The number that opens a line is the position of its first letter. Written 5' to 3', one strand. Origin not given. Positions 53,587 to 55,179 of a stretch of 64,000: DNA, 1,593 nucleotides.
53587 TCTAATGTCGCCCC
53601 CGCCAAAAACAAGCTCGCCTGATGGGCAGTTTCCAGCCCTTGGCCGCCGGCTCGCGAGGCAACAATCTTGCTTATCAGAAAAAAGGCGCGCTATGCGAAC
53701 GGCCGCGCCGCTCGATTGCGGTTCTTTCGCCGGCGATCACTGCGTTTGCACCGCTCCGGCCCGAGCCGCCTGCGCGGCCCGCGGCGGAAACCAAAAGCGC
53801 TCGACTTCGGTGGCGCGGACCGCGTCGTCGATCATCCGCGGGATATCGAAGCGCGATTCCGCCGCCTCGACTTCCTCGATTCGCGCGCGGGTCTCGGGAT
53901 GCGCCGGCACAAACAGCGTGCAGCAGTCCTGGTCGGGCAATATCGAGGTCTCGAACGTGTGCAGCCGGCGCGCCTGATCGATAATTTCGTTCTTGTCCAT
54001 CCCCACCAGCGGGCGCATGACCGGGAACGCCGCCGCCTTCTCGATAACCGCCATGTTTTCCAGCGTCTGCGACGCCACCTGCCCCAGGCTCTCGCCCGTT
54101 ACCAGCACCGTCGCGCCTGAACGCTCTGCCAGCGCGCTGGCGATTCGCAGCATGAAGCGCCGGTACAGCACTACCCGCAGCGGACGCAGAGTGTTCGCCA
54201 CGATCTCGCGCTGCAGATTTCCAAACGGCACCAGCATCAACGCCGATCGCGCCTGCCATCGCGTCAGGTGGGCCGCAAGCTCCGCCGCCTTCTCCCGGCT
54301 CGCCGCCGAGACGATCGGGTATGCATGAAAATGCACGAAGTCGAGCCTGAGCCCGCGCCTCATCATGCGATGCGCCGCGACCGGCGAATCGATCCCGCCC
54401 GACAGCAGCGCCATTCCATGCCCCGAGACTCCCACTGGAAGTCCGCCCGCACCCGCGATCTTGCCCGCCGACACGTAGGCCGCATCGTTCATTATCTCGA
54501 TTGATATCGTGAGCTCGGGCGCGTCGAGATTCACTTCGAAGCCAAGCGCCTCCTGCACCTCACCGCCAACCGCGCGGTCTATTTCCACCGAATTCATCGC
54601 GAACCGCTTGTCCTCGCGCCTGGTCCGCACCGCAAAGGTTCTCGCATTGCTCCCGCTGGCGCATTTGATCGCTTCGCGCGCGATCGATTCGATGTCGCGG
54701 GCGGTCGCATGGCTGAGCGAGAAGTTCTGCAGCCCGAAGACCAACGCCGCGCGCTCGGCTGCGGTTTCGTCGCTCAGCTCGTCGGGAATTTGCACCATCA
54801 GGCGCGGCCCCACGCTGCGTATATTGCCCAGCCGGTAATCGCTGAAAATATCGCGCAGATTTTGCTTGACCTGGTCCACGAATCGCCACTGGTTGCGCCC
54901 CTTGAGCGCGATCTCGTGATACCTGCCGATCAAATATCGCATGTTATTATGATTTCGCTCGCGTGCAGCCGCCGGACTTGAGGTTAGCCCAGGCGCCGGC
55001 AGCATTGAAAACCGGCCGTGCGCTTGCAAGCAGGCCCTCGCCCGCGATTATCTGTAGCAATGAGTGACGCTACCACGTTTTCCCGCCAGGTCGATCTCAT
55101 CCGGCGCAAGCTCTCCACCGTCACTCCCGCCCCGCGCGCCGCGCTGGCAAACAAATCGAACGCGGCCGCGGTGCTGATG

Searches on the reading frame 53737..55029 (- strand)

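Call 45: search_protein_families(library=pfam, proteins=[window:53737-55029:-], max_evalue=0.00001)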
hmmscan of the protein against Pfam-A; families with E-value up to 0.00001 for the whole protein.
window:53737-55029:- (430 aa): 3 families
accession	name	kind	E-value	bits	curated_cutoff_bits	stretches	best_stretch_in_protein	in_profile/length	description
PF02568.20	ThiI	-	5.2e-69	232.2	20.5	1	200-395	1-196/197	Thiamine biosynthesis protein (ThiI)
PF02926.22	THUMP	-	2.4e-14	53.9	20.6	1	108-187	2-82/84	THUMP domain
PF22025.1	ThiI_fer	-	2.4e-12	47.6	25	1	35-104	4-72/72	ThiI ferredoxin-like domain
